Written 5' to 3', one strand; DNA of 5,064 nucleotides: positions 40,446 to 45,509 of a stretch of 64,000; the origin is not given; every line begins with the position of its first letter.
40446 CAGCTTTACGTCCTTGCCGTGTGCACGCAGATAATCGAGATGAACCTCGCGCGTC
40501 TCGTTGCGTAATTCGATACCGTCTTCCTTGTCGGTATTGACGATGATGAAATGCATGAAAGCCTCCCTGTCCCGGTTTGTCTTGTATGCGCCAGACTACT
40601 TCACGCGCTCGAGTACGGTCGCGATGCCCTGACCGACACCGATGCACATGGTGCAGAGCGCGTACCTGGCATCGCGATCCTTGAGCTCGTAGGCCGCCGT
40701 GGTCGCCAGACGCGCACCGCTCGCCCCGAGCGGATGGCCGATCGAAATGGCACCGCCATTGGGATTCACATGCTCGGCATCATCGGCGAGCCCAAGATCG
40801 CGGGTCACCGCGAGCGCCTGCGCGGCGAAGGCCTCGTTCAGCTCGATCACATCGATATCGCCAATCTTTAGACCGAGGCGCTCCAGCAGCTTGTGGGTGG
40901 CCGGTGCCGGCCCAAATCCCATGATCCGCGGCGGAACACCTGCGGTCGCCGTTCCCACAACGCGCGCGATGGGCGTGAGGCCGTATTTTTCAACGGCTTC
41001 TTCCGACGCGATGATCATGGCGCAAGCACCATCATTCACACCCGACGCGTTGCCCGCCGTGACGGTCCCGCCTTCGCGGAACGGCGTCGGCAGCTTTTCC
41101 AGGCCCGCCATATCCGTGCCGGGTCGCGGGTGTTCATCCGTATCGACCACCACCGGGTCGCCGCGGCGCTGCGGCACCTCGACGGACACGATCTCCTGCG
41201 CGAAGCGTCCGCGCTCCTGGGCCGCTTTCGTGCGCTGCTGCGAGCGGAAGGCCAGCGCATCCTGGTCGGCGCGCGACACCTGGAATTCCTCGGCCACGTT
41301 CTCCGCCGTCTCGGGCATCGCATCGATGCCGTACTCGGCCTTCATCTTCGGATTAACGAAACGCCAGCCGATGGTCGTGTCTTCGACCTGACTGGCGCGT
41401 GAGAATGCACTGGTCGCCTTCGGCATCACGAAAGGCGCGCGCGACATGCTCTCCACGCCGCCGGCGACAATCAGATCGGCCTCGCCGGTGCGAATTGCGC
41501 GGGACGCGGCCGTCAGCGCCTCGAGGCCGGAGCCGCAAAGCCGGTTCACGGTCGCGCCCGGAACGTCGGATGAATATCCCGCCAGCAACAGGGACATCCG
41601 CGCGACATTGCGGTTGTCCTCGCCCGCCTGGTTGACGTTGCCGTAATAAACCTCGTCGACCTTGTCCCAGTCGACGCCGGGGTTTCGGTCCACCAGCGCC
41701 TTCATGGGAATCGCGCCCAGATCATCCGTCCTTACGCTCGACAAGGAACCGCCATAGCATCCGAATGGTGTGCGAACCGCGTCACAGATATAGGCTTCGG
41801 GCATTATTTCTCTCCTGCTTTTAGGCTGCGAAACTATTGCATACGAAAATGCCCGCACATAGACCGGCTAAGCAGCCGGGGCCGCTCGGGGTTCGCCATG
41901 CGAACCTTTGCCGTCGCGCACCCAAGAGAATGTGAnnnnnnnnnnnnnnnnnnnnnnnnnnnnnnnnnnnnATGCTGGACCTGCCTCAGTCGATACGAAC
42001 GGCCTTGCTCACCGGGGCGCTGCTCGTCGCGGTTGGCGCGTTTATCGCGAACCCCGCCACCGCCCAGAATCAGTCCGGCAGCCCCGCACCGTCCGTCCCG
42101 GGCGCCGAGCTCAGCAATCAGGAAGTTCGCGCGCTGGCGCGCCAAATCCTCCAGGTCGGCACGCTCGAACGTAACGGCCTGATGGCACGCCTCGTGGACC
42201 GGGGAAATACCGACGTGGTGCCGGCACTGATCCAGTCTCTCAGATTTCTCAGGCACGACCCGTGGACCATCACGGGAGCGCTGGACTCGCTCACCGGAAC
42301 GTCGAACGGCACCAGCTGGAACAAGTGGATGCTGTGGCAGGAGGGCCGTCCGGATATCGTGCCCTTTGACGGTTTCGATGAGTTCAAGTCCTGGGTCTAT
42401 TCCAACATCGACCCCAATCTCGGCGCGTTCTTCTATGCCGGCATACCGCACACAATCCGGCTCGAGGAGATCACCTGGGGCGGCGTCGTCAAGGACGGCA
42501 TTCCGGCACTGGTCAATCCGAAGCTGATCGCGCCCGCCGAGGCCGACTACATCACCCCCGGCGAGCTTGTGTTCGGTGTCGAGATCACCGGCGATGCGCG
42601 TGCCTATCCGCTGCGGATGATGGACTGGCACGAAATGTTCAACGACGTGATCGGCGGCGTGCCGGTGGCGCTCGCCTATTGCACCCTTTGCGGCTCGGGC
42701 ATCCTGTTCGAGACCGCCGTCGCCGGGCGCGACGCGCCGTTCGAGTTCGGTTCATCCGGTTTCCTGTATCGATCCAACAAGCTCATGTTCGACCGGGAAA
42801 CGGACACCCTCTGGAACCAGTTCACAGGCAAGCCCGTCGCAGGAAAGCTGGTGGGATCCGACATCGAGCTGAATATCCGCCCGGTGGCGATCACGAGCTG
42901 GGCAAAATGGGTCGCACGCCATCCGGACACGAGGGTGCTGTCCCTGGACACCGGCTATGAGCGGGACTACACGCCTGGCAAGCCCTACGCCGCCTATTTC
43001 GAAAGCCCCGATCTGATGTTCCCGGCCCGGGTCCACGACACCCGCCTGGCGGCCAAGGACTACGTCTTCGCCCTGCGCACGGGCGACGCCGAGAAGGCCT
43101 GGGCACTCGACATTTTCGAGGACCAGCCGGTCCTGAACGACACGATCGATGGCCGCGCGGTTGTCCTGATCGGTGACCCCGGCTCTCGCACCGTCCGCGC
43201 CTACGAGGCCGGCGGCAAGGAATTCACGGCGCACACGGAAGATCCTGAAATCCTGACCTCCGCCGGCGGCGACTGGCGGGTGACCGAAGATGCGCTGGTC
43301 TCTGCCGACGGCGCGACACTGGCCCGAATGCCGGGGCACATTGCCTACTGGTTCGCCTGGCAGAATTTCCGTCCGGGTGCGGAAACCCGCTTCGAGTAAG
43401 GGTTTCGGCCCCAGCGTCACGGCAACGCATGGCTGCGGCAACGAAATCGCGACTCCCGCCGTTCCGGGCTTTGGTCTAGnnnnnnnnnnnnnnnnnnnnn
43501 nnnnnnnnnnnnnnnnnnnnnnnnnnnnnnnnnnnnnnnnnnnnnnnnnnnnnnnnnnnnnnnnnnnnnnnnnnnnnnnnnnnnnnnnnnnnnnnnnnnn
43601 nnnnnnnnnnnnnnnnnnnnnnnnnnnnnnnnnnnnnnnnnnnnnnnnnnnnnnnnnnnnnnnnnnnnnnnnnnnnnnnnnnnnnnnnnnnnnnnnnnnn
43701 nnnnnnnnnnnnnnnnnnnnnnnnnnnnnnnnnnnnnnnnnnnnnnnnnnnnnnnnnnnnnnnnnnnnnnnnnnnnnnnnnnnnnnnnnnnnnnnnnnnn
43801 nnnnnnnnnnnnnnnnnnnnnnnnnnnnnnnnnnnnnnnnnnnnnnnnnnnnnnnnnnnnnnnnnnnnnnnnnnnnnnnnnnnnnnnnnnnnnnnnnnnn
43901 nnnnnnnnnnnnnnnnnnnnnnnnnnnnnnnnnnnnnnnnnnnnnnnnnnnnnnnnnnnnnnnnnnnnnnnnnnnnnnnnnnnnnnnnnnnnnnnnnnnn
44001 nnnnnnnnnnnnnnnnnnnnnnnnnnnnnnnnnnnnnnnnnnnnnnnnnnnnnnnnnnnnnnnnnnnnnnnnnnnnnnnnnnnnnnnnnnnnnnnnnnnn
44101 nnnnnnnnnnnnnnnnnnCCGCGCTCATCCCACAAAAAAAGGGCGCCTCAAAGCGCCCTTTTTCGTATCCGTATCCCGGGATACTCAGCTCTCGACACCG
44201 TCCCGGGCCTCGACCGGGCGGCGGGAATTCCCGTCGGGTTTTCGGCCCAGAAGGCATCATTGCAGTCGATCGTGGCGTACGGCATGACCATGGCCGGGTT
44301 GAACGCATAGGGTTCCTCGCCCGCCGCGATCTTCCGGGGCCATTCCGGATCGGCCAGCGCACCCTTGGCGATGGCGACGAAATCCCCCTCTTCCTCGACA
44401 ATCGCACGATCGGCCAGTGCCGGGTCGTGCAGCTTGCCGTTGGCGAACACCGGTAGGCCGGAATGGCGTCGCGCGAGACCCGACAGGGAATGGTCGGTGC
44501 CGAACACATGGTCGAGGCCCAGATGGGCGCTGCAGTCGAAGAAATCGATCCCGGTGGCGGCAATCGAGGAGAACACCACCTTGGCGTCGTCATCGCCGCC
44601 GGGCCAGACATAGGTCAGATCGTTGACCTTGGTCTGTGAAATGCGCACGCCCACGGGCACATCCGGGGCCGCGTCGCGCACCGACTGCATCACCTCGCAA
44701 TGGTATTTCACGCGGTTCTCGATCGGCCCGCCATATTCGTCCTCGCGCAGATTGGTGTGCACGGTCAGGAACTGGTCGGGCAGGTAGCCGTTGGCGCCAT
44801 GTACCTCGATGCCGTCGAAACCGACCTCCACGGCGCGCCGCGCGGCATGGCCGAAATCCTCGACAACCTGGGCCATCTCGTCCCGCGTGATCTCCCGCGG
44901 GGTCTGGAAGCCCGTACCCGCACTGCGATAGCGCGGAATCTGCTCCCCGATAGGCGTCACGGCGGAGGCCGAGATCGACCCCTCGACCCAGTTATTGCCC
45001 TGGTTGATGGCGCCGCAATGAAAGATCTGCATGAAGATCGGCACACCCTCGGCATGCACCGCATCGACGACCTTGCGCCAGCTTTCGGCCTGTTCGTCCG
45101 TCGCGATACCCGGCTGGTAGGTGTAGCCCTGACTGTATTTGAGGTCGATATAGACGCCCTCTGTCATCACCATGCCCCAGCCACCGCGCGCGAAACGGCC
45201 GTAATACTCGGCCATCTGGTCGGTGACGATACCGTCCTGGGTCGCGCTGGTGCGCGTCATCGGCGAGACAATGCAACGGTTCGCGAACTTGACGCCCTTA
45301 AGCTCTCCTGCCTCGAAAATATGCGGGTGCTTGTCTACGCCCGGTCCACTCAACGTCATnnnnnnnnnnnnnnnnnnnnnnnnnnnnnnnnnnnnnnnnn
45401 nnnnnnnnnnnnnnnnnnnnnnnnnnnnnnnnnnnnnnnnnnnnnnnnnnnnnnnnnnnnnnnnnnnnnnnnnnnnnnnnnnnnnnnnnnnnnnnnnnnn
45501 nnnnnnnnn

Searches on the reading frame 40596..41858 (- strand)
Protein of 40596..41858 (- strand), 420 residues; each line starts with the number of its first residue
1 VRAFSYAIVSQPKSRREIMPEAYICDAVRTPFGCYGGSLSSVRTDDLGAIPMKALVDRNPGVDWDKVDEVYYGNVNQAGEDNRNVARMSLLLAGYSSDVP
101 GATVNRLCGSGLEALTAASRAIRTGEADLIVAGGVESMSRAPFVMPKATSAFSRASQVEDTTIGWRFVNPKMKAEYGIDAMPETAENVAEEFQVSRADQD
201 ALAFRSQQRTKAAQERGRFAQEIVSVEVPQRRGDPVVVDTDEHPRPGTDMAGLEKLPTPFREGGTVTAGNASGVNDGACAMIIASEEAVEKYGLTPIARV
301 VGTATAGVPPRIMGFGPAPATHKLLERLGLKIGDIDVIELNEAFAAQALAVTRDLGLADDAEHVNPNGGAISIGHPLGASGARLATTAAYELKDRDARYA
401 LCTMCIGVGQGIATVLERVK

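Call 28: search_protein_families(library=pfam, proteins=[window:40596-41858:-], max_evalue=0.001)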
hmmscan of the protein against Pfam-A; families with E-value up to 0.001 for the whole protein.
window:40596-41858:- (420 aa): 4 families
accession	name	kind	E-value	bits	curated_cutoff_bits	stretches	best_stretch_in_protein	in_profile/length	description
PF00108.29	Thiolase_N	-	6e-76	255.7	26.4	1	23-287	2-260/260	Thiolase, N-terminal domain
PF02803.24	Thiolase_C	-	2.6e-46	156.7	27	1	294-418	1-123/123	Thiolase, C-terminal domain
PF00109.32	ketoacyl-synt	-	3.2e-07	30.7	20.8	1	103-140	169-207/252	Beta-ketoacyl synthase, N-terminal domain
PF22691.2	Thiolase_C_1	-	0.00079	19.6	28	0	325-360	28-63/144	Thiolase C-terminal domain-like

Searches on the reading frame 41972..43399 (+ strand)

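Call 48: search_protein_families(library=pfam, proteins=[window:41972-43399:+], max_evalue=0.00001)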
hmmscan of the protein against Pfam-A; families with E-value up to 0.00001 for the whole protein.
window:41972-43399:+ (475 aa): 1 family
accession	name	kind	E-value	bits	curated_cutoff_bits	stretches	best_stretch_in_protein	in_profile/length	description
PF11376.13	DUF3179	-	7.5e-78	262.4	27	1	174-468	1-290/292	Protein of unknown function (DUF3179)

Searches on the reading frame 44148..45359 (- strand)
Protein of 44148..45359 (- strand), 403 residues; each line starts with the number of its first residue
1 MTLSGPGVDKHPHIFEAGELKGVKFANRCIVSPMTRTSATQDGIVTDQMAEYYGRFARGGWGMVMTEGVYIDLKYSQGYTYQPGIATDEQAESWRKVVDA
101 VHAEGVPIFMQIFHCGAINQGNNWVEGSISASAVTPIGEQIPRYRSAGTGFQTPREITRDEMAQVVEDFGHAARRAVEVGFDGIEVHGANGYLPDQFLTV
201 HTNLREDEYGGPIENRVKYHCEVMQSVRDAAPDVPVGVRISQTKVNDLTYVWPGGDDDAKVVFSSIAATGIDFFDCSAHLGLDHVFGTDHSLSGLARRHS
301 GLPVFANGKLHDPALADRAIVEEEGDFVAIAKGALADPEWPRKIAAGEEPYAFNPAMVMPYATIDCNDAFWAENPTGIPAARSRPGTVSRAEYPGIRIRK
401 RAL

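Call 48: search_protein_families(library=pfam, proteins=[window:44148-45359:-], max_evalue=0.00001)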
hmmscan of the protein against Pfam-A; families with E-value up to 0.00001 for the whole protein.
window:44148-45359:- (403 aa): 1 family
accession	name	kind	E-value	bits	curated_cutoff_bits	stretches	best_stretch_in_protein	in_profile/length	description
PF00724.26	Oxidored_FMN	-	7.2e-68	229.8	27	1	14-347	2-338/342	NADH:flavin oxidoreductase / NADH oxidase family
